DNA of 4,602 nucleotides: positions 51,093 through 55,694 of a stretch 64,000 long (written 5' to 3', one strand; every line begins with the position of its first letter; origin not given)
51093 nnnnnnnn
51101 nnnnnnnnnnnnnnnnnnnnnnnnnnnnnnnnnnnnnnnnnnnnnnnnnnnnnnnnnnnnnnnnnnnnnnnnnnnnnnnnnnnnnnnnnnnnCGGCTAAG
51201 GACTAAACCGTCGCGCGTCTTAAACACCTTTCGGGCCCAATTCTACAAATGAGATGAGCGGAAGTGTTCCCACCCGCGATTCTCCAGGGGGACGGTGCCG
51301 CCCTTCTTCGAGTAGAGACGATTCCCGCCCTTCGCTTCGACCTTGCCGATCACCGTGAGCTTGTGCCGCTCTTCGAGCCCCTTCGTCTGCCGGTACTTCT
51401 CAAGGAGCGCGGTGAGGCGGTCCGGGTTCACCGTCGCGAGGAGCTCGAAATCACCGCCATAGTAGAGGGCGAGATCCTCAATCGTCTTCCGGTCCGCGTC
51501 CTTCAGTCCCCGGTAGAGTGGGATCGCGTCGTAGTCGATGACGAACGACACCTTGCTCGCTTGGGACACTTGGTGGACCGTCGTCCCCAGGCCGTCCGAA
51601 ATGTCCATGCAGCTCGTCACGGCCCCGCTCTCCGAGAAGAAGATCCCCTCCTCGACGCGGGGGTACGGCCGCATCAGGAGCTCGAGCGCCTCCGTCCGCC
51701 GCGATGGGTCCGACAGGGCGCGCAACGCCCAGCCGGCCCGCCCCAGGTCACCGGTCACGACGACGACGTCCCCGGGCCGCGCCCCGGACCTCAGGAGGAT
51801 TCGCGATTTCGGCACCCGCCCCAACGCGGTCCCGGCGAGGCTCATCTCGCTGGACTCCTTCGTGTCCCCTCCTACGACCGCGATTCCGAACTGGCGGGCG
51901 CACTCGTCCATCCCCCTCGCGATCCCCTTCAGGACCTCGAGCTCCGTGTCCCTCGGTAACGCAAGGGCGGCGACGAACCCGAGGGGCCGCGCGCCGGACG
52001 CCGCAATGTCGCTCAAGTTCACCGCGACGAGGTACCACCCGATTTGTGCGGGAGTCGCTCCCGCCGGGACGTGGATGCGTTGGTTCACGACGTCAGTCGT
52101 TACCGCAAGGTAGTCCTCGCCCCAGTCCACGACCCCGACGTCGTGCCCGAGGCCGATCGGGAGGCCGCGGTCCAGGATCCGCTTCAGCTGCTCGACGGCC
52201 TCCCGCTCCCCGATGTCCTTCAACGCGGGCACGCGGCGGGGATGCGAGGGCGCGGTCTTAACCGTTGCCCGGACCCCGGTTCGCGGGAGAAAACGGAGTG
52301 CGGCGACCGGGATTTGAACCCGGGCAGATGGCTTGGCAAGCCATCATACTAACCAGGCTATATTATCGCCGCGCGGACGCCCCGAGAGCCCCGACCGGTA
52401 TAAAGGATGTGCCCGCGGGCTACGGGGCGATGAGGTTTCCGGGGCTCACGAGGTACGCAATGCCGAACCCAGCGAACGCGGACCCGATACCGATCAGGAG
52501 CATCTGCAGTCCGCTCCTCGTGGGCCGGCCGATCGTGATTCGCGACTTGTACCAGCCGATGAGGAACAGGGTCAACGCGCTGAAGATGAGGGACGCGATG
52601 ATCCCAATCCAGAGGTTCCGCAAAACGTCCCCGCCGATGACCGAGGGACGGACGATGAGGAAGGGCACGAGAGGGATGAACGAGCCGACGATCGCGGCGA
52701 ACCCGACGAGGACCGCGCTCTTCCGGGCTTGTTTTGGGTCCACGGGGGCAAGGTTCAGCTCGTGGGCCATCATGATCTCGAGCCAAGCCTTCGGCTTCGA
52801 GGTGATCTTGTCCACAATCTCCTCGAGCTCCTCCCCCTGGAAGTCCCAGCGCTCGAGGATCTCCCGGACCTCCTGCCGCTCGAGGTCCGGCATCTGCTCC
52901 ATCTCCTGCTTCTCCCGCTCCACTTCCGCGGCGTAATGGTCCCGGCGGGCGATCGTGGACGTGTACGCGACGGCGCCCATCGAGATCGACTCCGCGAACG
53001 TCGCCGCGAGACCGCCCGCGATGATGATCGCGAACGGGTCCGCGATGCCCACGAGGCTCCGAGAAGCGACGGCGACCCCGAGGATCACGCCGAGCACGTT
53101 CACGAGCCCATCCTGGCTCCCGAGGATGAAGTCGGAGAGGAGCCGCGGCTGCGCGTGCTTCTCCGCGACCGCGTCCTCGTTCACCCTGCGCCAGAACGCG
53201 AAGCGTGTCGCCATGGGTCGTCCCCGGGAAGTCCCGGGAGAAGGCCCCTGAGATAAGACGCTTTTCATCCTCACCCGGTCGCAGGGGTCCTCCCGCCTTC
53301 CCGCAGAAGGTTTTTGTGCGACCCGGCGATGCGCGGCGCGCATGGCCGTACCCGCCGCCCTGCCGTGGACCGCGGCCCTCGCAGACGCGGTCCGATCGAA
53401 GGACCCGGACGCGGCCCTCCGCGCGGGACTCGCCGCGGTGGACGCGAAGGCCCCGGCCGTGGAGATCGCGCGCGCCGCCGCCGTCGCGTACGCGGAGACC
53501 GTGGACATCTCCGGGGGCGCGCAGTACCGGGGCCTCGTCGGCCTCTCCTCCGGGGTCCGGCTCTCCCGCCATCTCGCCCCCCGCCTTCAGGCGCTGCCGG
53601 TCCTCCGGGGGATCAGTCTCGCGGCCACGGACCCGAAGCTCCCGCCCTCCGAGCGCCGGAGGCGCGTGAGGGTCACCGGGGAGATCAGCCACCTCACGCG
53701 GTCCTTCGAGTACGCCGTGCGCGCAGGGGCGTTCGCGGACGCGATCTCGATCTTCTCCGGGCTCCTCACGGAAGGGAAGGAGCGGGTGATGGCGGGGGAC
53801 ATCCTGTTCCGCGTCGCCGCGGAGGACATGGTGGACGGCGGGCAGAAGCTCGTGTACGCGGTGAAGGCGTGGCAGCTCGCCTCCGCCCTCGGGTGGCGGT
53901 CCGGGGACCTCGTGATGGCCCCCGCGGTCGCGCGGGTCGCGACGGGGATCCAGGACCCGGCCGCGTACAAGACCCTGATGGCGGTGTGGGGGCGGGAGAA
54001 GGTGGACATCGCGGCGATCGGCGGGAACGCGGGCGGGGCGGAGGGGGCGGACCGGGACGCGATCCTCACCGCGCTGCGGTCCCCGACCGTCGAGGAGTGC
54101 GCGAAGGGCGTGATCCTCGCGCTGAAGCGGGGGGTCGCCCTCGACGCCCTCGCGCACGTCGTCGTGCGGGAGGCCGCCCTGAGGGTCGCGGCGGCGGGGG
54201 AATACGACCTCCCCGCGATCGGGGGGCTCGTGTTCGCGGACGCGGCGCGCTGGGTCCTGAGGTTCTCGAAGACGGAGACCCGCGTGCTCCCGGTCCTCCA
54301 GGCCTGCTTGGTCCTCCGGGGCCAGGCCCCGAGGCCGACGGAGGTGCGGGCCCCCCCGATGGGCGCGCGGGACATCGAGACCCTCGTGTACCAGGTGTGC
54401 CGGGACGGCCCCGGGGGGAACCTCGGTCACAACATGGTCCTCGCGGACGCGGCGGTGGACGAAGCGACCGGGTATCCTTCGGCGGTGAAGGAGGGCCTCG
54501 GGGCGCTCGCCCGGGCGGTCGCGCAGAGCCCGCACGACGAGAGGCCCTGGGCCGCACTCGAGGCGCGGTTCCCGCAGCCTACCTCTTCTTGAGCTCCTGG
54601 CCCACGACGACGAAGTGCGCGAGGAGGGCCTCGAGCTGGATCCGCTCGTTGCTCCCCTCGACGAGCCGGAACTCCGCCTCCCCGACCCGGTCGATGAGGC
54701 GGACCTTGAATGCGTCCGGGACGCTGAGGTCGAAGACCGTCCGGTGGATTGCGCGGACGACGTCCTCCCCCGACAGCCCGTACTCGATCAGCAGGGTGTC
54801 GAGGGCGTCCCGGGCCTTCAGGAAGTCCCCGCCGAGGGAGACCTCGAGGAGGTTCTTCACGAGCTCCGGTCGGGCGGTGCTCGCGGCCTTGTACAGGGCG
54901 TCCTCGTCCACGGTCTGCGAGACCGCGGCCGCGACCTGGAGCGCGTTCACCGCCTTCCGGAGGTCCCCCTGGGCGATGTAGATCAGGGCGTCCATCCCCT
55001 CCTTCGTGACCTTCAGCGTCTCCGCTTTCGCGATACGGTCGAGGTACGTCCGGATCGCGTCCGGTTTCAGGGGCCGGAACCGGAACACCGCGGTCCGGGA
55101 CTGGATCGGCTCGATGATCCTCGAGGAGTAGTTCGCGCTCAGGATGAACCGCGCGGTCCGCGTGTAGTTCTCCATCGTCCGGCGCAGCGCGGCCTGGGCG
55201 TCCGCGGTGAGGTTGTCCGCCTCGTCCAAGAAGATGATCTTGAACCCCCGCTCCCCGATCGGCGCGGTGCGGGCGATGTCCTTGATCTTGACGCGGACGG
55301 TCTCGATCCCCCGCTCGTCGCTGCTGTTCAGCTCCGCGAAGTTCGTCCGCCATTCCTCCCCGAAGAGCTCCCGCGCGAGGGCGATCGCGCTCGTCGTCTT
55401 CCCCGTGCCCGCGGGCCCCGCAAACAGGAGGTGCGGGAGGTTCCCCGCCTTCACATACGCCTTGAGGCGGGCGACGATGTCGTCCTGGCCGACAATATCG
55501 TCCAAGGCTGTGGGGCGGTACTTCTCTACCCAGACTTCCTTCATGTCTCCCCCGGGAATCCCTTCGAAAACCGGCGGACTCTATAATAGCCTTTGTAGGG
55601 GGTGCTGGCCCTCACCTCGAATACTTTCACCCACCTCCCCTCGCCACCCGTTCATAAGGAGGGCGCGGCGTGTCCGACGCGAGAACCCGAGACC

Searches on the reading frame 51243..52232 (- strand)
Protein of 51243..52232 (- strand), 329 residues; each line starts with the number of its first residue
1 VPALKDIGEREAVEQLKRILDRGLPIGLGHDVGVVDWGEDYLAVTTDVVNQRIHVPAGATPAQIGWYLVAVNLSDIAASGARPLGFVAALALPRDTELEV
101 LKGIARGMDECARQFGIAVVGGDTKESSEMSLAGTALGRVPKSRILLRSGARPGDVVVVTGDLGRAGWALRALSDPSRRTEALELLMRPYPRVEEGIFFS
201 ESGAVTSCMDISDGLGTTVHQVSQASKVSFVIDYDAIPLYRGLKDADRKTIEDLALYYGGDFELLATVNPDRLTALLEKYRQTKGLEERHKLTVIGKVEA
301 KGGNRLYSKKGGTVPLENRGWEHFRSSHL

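Call 50: search_protein_families(library=pfam, proteins=[window:51243-52232:-], max_evalue=0.00001)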
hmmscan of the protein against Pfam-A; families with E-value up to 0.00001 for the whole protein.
window:51243-52232:- (329 aa): 2 families
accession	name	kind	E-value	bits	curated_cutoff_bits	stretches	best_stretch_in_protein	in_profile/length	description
PF00586.29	AIRS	-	1.6e-29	103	24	1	29-140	1-112/112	AIR synthase related protein, N-terminal domain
PF02769.27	AIRS_C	-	5.3e-11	43.4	23.1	1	152-307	1-154/156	AIR synthase related protein, C-terminal domain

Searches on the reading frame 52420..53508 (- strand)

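Call 50: search_protein_families(library=pfam, proteins=[window:52420-53508:-], max_evalue=0.00001)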
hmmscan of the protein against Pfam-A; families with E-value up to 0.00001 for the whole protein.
window:52420-53508:- (362 aa): 1 family
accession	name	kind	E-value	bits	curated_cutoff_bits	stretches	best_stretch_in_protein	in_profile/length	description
PF01988.24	VIT1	-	9.6e-51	173.1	28.1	1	124-351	1-213/214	VIT family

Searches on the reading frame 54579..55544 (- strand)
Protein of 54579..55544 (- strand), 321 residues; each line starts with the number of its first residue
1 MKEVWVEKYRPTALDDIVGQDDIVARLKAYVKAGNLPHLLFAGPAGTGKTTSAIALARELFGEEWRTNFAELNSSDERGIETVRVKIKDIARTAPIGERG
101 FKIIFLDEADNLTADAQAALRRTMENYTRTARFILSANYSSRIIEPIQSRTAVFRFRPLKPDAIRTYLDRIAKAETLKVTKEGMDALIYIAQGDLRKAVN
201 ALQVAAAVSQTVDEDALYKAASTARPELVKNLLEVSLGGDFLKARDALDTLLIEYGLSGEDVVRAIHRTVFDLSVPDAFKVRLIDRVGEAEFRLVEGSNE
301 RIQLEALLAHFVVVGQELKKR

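Call 50: search_protein_families(library=pfam, proteins=[window:54579-55544:-], max_evalue=0.00001)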
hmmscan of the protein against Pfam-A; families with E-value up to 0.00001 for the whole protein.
window:54579-55544:- (321 aa): 7 families
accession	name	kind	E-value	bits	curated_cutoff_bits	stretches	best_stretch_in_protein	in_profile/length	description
PF08542.16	Rep_fac_C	-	2.9e-23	82.5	23.6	1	225-309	2-87/88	Replication factor C C-terminal domain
PF00004.35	AAA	-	4e-15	56.9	21.2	1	39-156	1-128/131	ATPase family associated with various cellular activities (AAA)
PF13177.12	DNA_pol3_delta2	-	1.4e-13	51.5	27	1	79-159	82-160/161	DNA polymerase III, delta subunit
PF25361.1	AAA_lid_RFC1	-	1.4e-08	34.5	34.9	1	163-216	3-56/59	RFC1-like, AAA+ ATPase lid domain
PF05496.18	RuvB_N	-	2.7e-08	34.2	27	1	10-127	2-111/159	Holliday junction DNA helicase RuvB P-loop domain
PF25199.1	nSTAND_NTPase5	-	8.7e-07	29.3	34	1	21-139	26-134/145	Novel STAND NTPase 5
PF13173.12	AAA_14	-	7.6e-06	26.4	27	0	39-158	5-122/129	AAA domain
